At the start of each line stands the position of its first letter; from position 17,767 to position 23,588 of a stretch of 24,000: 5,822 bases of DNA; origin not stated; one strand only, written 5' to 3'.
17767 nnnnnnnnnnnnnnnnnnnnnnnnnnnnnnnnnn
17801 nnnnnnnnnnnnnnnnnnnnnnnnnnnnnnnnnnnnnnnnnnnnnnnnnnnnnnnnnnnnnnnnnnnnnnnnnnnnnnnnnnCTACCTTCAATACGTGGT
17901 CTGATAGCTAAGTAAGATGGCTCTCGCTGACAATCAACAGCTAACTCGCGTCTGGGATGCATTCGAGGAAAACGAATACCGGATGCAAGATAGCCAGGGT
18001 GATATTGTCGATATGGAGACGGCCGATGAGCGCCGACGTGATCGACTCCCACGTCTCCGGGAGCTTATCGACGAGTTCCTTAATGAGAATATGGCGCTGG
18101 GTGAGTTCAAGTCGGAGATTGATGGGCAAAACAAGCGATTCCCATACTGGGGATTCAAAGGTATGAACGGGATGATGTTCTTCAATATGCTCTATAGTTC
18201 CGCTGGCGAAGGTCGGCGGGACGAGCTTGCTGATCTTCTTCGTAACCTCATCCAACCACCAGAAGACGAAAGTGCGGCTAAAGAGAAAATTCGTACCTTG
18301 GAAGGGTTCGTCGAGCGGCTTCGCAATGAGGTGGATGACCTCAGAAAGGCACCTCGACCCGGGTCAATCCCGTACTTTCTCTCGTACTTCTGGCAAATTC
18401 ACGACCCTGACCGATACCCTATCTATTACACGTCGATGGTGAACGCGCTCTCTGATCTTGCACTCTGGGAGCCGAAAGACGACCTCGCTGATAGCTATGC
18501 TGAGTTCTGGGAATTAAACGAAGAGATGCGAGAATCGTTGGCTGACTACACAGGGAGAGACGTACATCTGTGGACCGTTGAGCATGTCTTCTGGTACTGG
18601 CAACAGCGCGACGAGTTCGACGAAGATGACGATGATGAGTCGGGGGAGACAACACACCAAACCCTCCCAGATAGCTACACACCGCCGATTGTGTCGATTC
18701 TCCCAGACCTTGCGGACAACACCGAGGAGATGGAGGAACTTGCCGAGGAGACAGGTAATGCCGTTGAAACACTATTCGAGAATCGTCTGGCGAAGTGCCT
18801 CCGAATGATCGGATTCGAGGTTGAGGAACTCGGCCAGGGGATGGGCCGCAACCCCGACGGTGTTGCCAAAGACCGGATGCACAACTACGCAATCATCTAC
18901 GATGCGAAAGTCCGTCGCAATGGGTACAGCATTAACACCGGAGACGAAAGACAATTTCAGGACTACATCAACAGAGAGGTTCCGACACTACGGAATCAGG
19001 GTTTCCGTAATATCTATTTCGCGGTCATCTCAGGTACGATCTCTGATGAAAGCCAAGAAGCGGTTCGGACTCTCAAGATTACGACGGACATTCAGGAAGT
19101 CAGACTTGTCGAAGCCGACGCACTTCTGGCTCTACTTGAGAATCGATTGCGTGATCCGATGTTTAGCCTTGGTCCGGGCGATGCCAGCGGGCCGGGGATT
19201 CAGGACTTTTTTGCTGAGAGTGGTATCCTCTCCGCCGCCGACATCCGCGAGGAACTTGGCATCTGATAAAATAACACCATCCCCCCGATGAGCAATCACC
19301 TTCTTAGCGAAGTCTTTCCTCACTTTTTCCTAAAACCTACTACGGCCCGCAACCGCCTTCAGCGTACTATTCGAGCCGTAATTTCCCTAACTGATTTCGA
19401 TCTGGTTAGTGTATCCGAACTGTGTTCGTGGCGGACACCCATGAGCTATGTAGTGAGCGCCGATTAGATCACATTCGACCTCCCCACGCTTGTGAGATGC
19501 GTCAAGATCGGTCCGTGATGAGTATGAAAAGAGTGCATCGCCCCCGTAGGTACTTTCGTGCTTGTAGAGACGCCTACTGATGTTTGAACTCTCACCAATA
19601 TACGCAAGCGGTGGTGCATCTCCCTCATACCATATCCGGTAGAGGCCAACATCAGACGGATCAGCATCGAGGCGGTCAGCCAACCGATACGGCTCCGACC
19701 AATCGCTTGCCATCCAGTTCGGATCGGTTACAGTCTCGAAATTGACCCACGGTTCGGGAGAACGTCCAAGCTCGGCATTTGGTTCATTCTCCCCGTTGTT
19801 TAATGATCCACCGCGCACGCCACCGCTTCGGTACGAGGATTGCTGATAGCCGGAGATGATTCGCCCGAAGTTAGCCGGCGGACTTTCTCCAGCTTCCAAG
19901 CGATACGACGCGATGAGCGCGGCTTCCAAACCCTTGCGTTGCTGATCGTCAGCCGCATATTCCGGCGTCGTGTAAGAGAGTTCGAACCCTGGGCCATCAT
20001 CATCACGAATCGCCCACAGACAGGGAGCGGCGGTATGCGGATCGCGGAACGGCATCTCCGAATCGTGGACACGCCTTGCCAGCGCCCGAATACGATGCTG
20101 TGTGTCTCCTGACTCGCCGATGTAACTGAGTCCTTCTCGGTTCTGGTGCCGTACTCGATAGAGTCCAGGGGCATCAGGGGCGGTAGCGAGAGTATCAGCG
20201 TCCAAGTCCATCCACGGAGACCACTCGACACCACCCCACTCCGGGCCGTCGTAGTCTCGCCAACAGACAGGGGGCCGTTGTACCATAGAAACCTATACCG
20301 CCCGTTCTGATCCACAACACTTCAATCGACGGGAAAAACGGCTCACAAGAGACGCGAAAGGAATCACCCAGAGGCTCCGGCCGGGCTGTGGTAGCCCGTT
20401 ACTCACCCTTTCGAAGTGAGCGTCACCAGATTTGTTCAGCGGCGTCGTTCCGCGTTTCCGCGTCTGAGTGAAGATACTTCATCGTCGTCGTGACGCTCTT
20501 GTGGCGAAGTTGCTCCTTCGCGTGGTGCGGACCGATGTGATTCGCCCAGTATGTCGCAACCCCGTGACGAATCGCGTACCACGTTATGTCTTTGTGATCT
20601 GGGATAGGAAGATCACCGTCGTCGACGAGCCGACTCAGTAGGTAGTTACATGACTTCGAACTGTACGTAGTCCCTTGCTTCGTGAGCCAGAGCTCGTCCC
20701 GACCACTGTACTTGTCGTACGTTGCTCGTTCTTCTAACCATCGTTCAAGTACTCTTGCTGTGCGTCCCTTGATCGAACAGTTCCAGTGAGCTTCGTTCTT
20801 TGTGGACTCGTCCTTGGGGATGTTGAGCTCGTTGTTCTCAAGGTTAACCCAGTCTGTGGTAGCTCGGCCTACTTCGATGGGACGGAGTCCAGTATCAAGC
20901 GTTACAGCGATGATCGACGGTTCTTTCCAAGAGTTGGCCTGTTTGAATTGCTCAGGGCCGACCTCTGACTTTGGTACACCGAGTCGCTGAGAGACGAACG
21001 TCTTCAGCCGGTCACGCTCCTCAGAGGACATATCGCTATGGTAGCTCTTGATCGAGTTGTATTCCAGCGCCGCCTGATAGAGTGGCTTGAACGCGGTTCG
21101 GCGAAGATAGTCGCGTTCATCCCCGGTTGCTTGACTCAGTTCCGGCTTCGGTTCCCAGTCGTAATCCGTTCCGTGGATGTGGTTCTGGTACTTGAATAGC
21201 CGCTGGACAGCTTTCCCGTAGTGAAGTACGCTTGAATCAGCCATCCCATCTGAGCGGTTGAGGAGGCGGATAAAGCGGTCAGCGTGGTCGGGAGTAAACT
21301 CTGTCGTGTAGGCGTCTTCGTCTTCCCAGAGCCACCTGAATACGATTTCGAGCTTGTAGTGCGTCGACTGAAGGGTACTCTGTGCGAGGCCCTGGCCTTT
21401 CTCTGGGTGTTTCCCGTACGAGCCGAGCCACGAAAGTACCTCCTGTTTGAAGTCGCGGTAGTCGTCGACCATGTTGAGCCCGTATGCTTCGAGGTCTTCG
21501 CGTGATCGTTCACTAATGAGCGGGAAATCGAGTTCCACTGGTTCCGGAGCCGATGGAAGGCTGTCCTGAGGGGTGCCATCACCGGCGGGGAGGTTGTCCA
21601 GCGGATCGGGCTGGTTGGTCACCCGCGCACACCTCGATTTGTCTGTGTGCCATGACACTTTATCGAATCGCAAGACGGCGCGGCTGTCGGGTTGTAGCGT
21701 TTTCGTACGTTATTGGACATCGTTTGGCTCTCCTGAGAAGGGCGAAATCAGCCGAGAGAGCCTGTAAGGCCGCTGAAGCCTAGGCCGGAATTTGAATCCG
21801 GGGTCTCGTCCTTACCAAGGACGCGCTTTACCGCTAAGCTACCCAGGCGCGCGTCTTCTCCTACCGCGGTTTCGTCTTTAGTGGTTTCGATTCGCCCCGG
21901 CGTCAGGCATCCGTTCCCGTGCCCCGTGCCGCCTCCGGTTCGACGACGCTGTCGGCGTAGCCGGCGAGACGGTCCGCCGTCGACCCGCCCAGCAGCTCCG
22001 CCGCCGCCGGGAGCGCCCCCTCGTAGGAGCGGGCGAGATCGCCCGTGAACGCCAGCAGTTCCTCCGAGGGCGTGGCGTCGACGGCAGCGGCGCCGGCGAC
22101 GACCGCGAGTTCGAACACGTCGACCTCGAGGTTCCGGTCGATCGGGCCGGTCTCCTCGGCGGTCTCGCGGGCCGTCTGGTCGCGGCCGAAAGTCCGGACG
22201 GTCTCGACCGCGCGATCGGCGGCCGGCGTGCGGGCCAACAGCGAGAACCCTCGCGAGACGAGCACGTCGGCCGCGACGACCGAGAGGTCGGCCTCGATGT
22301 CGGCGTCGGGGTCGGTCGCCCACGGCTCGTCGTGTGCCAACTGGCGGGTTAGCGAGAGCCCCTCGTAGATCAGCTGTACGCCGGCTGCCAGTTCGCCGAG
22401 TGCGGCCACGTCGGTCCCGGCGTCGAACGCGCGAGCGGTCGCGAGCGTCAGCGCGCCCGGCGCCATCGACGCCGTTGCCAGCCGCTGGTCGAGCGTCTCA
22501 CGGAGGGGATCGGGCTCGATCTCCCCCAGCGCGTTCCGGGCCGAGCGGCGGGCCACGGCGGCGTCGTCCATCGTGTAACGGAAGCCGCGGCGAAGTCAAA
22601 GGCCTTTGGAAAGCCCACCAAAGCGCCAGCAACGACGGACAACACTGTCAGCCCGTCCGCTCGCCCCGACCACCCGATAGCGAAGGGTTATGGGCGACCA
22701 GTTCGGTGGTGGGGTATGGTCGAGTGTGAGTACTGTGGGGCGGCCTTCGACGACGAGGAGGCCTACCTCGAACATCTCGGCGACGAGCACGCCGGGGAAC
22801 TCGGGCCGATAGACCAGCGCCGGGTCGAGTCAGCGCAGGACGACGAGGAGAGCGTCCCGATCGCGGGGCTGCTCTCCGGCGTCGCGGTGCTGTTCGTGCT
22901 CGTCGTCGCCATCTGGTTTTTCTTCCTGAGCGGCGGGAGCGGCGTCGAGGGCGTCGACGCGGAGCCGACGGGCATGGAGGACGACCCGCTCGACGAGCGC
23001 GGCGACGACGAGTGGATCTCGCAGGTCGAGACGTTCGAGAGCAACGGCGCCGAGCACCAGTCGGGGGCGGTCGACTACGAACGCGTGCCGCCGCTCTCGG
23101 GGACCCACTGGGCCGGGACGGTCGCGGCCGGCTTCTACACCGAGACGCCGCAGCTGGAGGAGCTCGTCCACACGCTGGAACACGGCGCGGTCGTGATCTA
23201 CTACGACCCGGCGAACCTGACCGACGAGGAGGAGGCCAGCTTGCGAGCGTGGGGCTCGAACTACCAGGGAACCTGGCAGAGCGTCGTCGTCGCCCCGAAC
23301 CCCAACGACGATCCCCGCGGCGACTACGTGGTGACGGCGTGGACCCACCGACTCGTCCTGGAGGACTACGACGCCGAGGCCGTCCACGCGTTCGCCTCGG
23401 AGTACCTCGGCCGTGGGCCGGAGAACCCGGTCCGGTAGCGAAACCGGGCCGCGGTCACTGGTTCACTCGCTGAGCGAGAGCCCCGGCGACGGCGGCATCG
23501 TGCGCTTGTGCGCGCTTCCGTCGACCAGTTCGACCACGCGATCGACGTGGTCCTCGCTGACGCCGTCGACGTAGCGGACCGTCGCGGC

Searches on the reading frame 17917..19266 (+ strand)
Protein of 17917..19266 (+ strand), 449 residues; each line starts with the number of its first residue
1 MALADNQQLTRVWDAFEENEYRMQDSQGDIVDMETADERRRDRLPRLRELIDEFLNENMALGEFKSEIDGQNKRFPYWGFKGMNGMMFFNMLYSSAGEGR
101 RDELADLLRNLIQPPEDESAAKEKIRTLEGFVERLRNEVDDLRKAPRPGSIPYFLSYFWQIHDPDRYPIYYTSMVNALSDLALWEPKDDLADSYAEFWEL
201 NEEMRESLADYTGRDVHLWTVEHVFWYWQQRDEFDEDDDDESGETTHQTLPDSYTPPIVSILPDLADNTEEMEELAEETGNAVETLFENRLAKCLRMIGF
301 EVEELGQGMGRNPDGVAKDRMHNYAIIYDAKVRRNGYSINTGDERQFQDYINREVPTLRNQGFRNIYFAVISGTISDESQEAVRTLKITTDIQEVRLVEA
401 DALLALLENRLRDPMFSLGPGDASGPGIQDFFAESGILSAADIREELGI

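Call 9: search_protein_families(library=pfam, proteins=[window:17917-19266:+], max_evalue=0.01)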
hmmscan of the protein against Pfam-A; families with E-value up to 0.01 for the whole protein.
window:17917-19266:+ (449 aa): 1 family
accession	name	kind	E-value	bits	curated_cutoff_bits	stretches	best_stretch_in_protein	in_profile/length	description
PF09254.17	FokI_cleav_dom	-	3e-05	24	25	1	294-358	47-109/188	FokI, cleavage domain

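Call 11: search_protein_families(library=ncbifam, proteins=[window:17917-19266:+], max_evalue=0.01)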
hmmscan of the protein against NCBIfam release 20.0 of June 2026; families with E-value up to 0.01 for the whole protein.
window:17917-19266:+ (449 aa): 1 family
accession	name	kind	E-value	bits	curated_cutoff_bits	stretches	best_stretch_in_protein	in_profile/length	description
NF045650.1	CD1247_Nterm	equivalog_domain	0.0048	17.5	30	0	258-286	30-58/70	CD1247 N-terminal domain-containing protein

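Call 40: search_protein_families(library=padloc, proteins=[window:17917-19266:+], max_evalue=0.01)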
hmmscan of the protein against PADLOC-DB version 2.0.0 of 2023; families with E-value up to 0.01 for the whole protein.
window:17917-19266:+ (449 aa): 1 family
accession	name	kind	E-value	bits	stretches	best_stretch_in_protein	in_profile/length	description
PDLC03477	REase_II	-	0.00067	16.3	1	282-392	444-567/616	Type II restriction enzyme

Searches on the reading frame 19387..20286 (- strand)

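Call 9: search_protein_families(library=pfam, proteins=[window:19387-20286:-], max_evalue=0.01)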
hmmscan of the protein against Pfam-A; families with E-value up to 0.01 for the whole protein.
window:19387-20286:- (299 aa): 2 families
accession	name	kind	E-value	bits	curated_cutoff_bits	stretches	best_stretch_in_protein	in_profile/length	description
PF01541.30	GIY-YIG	-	8.2e-06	26.5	22.6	0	214-249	3-36/78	GIY-YIG catalytic domain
PF24348.1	DUF7508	-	0.007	16.9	26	0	24-50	6-32/79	Domain of unknown function (DUF7508)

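Call 40: search_protein_families(library=padloc, proteins=[window:19387-20286:-], max_evalue=0.01)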
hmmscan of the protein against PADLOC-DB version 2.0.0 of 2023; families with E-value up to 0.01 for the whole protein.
window:19387-20286:- (299 aa): 2 families
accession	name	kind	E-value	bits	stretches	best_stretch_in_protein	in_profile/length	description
PDLC04925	PDC-S14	-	2.7e-05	21.3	1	212-259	62-113/301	-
PDLC04923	PDC-S14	-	0.00014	19.1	1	224-245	85-106/320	-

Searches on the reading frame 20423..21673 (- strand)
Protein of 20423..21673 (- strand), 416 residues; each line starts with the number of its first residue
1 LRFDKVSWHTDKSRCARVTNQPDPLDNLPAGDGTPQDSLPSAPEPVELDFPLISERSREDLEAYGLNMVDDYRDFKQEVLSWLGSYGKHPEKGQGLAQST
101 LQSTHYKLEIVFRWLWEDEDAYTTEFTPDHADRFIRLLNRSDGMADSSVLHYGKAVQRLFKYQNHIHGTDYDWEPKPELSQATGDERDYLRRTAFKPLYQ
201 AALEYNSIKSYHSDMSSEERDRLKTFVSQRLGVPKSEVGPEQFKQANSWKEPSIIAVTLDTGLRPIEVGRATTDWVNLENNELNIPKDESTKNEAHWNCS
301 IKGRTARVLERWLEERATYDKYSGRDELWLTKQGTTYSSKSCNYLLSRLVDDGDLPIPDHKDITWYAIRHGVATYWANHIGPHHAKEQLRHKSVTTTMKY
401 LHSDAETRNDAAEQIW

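Call 9: search_protein_families(library=pfam, proteins=[window:20423-21673:-], max_evalue=0.01)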
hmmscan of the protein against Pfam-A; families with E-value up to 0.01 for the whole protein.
window:20423-21673:- (416 aa): 1 family
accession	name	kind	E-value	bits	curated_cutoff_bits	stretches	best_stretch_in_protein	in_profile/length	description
PF00589.27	Phage_integrase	-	2.2e-13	50.8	27.1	1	248-405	21-170/172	Phage integrase family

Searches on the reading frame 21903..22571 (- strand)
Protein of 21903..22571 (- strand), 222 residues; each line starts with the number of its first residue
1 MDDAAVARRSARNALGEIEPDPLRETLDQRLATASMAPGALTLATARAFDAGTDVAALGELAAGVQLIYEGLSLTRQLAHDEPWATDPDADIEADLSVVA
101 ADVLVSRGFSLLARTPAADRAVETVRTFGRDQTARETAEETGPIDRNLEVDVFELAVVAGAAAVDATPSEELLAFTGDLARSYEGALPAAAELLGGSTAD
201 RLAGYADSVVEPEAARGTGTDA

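Call 9: search_protein_families(library=pfam, proteins=[window:21903-22571:-], max_evalue=0.01)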
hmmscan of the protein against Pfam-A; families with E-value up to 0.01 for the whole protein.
window:21903-22571:- (222 aa): 1 family
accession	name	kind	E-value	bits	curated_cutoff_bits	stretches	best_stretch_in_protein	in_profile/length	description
PF23426.1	DUF7114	-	5.2e-80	268.4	27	1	1-204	1-208/210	Family of unknown function (DUF7114)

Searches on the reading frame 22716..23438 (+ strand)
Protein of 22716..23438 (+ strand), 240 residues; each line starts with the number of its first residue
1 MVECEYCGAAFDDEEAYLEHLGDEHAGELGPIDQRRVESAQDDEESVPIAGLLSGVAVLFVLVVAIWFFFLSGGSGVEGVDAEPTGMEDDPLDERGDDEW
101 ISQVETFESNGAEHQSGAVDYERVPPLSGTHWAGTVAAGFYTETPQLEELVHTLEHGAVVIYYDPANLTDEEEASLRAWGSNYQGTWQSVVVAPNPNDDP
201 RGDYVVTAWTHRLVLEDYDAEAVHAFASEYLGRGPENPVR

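Call 9: search_protein_families(library=pfam, proteins=[window:22716-23438:+], max_evalue=0.01)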
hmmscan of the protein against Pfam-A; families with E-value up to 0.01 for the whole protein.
window:22716-23438:+ (240 aa): 1 family
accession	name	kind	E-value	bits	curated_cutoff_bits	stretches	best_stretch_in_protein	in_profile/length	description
PF11303.13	DUF3105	-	5.7e-27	94.8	25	1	115-236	2-123/130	Protein of unknown function (DUF3105)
